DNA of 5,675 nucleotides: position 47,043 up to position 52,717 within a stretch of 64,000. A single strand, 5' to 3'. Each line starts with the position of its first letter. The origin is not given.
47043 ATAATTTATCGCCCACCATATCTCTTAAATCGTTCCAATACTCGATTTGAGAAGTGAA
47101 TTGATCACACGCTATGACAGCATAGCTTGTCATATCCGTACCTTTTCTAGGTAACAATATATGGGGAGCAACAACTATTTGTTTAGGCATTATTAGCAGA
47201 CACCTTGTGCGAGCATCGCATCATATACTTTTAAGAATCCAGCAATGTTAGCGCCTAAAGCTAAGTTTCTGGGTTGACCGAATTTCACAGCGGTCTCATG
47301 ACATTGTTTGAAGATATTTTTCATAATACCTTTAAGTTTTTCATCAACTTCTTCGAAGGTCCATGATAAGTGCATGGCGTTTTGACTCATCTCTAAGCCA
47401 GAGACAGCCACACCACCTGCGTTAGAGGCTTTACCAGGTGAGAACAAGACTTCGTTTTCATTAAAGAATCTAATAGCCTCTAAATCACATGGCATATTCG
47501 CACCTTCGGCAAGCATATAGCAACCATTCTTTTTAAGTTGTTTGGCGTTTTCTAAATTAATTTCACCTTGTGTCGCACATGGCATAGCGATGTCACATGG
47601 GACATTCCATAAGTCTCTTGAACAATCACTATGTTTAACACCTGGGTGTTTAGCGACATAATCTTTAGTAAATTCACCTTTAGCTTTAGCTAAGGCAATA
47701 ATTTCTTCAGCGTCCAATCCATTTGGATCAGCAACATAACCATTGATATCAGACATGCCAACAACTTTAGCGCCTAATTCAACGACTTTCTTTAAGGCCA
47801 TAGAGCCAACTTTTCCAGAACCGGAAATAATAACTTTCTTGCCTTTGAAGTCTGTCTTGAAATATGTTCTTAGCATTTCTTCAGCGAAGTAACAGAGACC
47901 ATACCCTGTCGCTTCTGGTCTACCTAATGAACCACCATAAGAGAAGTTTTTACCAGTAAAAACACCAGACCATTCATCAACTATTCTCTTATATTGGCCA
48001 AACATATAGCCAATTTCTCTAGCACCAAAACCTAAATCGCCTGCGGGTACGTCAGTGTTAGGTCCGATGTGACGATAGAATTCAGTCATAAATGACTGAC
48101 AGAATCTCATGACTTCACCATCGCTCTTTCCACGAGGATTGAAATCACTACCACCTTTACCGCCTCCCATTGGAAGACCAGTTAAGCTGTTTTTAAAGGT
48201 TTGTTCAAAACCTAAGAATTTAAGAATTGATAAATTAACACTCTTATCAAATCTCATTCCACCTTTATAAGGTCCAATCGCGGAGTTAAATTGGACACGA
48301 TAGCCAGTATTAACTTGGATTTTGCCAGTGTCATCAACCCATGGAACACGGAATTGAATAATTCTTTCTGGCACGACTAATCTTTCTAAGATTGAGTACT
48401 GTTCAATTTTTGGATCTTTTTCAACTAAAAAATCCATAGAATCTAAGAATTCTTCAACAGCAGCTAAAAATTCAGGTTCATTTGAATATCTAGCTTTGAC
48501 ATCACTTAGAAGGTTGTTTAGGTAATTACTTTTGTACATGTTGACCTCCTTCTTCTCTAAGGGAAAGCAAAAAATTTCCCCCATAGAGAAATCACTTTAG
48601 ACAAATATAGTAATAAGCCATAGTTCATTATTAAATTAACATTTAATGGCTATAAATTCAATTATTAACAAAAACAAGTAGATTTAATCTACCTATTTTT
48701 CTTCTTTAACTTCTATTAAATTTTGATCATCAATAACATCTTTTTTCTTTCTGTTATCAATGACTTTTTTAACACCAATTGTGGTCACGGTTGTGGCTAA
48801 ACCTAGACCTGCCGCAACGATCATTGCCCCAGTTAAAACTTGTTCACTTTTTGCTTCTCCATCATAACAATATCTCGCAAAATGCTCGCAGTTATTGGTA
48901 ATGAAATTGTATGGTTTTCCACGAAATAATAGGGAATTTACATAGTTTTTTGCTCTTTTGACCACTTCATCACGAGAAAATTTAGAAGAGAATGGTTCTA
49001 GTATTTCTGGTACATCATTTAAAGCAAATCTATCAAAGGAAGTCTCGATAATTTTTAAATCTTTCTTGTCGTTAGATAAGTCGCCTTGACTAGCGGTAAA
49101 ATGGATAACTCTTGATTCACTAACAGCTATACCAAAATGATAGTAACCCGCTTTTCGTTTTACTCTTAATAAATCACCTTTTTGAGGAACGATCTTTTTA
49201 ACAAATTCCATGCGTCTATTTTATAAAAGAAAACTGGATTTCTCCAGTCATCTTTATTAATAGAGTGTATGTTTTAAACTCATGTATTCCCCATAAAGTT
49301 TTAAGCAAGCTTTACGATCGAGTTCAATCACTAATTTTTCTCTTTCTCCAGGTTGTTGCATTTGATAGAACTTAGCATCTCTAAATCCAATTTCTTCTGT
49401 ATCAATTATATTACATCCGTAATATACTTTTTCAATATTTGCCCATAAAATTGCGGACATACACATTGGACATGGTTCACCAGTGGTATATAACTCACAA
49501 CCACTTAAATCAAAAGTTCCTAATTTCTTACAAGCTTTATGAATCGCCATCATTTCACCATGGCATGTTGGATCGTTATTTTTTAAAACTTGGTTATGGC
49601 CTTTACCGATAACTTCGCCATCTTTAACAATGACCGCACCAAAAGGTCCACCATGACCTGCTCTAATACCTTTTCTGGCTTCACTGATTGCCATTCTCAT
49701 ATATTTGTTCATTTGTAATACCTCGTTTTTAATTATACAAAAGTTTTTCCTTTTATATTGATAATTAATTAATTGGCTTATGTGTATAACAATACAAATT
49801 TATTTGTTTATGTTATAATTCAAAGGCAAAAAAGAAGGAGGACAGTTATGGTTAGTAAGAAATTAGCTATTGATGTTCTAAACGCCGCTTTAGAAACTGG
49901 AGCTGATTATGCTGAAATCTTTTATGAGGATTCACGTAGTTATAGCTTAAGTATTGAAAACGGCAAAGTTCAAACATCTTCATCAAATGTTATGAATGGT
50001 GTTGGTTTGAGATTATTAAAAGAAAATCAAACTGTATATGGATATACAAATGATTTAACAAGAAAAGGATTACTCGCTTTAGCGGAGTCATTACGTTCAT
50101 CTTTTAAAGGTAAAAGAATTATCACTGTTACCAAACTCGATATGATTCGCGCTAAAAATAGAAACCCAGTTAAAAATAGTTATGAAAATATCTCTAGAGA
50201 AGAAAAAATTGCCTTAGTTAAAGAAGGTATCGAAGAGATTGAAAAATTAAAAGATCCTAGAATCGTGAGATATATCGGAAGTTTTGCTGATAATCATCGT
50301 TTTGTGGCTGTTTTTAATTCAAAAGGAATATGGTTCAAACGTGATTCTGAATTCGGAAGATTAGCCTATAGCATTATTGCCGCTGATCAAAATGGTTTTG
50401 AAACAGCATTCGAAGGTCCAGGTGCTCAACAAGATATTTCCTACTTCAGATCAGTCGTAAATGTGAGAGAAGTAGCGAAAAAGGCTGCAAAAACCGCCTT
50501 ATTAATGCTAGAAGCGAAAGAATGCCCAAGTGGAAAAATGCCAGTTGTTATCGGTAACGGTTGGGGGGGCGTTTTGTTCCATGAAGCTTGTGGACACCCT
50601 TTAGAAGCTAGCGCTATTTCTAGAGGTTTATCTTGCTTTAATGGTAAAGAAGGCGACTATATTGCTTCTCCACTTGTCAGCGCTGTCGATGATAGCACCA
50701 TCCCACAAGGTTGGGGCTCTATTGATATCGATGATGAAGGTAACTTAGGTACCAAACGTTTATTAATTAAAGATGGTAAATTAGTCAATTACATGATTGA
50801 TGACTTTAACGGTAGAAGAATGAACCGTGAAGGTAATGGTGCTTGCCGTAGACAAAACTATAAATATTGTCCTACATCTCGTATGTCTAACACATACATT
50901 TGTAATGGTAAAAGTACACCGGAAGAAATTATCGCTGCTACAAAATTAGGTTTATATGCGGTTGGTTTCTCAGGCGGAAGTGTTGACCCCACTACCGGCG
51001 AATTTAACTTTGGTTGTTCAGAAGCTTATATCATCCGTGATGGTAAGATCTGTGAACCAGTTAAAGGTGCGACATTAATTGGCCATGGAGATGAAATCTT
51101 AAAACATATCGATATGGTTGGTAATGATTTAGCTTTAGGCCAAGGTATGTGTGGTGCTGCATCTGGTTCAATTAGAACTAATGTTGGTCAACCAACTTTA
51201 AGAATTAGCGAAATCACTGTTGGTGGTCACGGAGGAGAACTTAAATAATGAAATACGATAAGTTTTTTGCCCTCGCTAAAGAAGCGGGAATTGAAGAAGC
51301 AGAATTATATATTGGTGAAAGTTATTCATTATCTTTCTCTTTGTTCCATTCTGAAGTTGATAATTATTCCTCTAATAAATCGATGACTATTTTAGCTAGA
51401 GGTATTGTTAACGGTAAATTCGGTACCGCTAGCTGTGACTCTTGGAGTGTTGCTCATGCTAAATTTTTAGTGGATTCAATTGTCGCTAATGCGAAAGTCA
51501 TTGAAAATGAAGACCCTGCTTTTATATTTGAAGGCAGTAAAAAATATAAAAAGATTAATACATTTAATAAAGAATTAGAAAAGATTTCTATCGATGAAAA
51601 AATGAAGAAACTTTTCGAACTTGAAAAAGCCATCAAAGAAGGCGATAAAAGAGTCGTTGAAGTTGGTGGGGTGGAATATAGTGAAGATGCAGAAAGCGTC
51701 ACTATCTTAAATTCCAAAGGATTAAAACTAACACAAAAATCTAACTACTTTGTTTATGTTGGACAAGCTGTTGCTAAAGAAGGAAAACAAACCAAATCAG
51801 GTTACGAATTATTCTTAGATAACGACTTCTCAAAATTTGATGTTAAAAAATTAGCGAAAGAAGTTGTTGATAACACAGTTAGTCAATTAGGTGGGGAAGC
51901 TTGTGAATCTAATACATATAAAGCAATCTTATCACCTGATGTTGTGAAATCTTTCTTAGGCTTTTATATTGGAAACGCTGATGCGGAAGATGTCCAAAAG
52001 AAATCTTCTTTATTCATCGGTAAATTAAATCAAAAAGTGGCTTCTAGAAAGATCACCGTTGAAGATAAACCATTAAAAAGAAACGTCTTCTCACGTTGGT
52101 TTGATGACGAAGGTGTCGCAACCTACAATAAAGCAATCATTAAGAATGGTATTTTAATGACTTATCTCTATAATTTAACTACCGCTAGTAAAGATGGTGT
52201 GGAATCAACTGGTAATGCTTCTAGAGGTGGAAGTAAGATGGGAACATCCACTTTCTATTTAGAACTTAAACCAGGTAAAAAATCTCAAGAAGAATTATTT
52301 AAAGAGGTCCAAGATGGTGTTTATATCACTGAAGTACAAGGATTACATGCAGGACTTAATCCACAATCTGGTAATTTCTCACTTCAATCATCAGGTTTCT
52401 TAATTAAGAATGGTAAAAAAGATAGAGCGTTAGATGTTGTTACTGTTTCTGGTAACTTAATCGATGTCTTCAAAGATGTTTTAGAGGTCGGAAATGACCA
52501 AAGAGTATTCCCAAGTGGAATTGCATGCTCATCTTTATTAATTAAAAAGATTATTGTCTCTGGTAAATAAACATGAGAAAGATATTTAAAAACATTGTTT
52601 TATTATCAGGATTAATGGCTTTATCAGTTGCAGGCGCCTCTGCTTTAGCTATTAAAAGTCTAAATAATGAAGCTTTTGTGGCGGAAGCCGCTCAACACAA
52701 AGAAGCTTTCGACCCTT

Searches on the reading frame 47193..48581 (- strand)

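Call 39: search_protein_families(library=ncbifam, proteins=[window:47193-48581:-], max_evalue=0.00001)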
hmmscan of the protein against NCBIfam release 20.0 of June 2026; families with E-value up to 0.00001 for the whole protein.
window:47193-48581:- (462 aa): 6 families
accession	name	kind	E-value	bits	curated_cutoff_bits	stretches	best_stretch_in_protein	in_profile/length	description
NF006929.0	PRK09414.1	equivalog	6.9e-209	694.3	536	1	17-461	3-444/445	NADP-specific glutamate dehydrogenase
NF010633.0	PRK14030.1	subfamily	2.8e-179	596.9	743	1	22-462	4-445/445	glutamate dehydrogenase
NF010634.0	PRK14031.1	equivalog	2e-178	593.5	822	1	23-461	5-443/444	NADP-specific glutamate dehydrogenase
NF040817.1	GdhA_Arch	equivalog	1.6e-70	238.4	750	1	63-461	26-416/419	glutamate dehydrogenase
NF041398.1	GluDhGdhB_Halo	equivalog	1.1e-66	225.5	620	1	63-430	23-379/410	glutamate dehydrogenase GdhB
NF035922.1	Trp_DH_ScyB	equivalog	9.5e-06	24.8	600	0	241-432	162-325/346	tryptophan dehydrogenase ScyB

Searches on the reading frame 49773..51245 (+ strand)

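Call 9: search_protein_families(library=pfam, proteins=[window:49773-51245:+])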
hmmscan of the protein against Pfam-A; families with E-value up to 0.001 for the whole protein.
window:49773-51245:+ (491 aa): 3 families
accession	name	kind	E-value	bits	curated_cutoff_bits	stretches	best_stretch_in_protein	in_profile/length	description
PF19289.4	PmbA_TldD_3rd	-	1.2e-60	204.8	22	1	253-485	1-220/220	PmbA/TldA metallopeptidase C-terminal domain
PF01523.21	PmbA_TldD_1st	-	9.3e-17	61.4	20.9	1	47-108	1-62/65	PmbA/TldA metallopeptidase domain 1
PF19290.4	PmbA_TldD_2nd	-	9.1e-11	42.6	20.9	1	138-246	4-109/109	PmbA/TldA metallopeptidase central domain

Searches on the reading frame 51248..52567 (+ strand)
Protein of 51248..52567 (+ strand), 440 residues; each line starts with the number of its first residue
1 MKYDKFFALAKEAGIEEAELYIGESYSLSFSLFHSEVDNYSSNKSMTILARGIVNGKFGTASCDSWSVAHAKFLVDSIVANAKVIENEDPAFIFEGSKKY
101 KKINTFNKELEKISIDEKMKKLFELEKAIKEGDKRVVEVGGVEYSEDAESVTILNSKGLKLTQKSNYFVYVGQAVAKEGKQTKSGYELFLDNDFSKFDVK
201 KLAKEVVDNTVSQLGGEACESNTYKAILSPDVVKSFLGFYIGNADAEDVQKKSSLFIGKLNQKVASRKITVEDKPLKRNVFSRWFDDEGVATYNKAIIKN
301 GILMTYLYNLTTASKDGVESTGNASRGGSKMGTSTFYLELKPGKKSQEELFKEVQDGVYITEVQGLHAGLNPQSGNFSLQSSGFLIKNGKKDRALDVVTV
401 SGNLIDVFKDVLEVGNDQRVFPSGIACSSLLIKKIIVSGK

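Call 9: search_protein_families(library=pfam, proteins=[window:51248-52567:+])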
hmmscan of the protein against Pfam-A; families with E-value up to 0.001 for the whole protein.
window:51248-52567:+ (440 aa): 3 families
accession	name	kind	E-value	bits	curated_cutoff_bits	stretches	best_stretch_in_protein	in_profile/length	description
PF19289.4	PmbA_TldD_3rd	-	1.4e-64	217.7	22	1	222-439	2-220/220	PmbA/TldA metallopeptidase C-terminal domain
PF19290.4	PmbA_TldD_2nd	-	1.3e-15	58.2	20.9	1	109-214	2-109/109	PmbA/TldA metallopeptidase central domain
PF01523.21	PmbA_TldD_1st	-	2.2e-07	31.4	20.9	1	18-82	1-65/65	PmbA/TldA metallopeptidase domain 1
